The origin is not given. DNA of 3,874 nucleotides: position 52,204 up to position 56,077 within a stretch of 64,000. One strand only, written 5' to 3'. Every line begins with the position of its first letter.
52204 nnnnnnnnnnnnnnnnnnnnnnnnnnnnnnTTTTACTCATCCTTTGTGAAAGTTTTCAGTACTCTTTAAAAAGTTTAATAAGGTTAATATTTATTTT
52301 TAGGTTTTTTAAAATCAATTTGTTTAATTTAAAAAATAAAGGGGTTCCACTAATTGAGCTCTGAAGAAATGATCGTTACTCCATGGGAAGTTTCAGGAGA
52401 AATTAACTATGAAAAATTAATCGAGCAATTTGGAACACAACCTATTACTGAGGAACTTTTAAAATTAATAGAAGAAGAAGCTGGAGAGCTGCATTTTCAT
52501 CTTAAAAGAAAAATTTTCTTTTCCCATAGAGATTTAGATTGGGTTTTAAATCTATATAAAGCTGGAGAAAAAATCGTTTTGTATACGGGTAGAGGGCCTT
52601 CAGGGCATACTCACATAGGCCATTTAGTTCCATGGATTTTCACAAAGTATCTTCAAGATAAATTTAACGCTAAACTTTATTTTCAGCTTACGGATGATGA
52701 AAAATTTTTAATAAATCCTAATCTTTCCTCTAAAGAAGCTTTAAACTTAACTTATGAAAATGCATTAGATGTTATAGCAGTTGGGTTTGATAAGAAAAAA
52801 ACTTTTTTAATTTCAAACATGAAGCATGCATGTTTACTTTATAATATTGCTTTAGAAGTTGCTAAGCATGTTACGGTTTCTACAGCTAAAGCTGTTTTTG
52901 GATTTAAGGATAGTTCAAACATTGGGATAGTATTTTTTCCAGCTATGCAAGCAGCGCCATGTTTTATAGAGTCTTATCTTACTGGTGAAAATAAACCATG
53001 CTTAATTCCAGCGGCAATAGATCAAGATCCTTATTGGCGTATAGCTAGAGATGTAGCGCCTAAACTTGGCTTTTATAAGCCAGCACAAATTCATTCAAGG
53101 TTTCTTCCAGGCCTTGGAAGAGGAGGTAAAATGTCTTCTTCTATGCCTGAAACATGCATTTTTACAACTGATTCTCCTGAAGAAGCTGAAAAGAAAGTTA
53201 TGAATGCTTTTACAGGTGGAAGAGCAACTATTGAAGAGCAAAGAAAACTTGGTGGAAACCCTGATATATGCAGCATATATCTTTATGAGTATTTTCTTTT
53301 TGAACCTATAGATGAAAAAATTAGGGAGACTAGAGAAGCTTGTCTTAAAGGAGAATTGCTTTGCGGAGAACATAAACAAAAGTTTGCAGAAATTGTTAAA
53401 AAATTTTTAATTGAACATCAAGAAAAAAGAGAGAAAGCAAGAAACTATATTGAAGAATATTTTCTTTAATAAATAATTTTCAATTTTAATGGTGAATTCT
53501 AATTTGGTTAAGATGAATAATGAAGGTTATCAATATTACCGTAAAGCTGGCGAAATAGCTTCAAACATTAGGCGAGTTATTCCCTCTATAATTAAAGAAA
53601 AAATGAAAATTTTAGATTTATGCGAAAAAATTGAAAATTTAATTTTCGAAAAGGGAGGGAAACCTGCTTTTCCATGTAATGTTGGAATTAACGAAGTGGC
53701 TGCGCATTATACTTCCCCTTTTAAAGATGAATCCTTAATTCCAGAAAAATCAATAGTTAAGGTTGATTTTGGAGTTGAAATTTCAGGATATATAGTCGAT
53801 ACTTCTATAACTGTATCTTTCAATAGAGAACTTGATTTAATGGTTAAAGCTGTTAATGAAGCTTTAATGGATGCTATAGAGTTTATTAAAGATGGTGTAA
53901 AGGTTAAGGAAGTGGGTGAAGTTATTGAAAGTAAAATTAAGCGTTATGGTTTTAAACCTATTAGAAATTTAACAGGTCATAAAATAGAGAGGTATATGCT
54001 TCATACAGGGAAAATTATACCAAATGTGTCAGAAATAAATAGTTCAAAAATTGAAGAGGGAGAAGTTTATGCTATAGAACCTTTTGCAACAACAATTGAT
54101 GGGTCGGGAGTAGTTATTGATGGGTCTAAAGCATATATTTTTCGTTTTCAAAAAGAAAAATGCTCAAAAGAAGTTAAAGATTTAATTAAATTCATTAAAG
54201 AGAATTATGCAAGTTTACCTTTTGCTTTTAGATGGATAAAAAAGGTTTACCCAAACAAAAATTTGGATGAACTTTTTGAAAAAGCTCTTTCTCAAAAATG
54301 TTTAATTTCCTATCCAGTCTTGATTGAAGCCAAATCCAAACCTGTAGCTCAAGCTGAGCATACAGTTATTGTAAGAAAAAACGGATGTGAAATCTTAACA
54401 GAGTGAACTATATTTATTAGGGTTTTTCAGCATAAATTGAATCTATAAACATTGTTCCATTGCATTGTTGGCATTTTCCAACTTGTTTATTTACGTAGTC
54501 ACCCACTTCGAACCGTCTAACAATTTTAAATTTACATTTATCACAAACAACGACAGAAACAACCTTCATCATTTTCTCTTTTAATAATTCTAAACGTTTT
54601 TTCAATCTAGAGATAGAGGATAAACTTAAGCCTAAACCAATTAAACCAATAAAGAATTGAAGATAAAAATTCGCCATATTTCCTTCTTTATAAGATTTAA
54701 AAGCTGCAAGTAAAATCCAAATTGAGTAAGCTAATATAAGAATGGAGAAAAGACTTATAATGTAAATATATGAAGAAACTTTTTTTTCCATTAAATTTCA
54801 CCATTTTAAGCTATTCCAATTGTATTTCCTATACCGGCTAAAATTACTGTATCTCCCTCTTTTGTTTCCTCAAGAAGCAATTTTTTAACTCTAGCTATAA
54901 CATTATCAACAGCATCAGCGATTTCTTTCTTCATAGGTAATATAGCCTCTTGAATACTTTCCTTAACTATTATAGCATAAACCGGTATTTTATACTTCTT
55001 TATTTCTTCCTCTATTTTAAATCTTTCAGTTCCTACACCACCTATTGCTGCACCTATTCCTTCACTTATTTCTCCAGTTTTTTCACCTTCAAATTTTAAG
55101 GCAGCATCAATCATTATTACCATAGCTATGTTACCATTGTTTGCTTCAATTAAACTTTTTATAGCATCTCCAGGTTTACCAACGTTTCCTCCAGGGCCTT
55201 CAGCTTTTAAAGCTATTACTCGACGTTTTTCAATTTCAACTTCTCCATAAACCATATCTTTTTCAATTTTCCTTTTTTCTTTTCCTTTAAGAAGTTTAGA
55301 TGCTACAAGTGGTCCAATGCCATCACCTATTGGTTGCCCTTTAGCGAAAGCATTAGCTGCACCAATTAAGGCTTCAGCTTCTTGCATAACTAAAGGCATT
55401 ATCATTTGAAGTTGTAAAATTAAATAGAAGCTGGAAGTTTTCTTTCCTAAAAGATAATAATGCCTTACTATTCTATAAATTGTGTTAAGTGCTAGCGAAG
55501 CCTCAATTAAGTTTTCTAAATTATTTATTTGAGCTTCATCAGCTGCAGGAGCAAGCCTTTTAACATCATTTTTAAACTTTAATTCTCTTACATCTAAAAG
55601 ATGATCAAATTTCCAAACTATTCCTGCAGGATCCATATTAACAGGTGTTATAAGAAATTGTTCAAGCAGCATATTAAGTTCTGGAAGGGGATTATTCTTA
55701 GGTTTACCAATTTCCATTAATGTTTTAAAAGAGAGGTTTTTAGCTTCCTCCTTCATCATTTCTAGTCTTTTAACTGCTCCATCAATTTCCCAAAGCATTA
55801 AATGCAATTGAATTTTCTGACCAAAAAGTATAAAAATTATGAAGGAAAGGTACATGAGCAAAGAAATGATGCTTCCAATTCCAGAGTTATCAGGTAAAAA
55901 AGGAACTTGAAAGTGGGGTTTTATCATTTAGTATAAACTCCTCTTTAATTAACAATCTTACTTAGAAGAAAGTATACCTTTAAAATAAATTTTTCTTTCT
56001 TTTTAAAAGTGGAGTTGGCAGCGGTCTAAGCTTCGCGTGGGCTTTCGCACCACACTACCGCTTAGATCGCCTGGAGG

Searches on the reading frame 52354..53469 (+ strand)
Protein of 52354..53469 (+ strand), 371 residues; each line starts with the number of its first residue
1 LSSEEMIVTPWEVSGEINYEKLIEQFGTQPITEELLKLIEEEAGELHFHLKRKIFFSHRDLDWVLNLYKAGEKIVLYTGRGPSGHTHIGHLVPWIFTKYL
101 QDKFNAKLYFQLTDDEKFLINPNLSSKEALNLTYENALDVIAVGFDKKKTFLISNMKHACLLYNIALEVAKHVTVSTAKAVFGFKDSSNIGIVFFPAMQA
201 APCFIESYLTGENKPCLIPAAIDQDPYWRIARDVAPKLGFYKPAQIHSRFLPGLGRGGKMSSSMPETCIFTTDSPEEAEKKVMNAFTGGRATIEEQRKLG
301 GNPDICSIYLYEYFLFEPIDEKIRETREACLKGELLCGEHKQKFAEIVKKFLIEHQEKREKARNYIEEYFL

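Call 58: search_protein_families(library=pfam, proteins=[window:52354-53469:+], max_evalue=0.00001)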
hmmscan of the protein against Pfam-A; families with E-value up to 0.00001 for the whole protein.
window:52354-53469:+ (371 aa): 1 family
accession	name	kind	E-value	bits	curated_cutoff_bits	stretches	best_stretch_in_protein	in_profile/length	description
PF00579.31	tRNA-synt_1b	-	2.4e-22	80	21.1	1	71-352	3-291/292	tRNA synthetases class I (W and Y)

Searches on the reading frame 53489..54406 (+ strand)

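Call 58: search_protein_families(library=pfam, proteins=[window:53489-54406:+], max_evalue=0.00001)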
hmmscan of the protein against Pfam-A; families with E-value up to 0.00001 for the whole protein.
window:53489-54406:+ (305 aa): 1 family
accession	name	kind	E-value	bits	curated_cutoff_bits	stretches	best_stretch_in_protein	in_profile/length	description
PF00557.29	Peptidase_M24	-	1.6e-32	113.4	23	1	16-209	2-199/208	Metallopeptidase family M24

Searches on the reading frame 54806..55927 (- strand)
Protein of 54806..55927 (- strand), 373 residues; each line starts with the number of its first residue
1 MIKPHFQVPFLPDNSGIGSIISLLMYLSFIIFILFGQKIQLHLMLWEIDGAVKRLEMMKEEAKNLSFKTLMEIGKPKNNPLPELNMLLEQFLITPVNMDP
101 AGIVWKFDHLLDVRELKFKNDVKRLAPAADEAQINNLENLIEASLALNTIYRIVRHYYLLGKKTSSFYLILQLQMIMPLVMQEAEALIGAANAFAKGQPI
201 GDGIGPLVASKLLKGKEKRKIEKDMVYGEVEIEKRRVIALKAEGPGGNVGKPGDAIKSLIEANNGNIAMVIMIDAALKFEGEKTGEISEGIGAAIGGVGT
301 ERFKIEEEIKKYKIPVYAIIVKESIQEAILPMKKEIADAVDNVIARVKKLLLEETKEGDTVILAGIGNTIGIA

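Call 58: search_protein_families(library=pfam, proteins=[window:54806-55927:-], max_evalue=0.00001)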
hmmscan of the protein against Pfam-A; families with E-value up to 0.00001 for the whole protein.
window:54806-55927:- (373 aa): 2 families
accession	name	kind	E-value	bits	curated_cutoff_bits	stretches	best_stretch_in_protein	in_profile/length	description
PF23542.1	DUF1512_C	-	1.1e-65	221.2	25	1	200-373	1-175/175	Domain of unknown function (DUF1512) C-terminal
PF07431.17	DUF1512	-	5.2e-52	176.5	25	1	20-196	1-177/177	Protein of unknown function (DUF1512) N-terminal domain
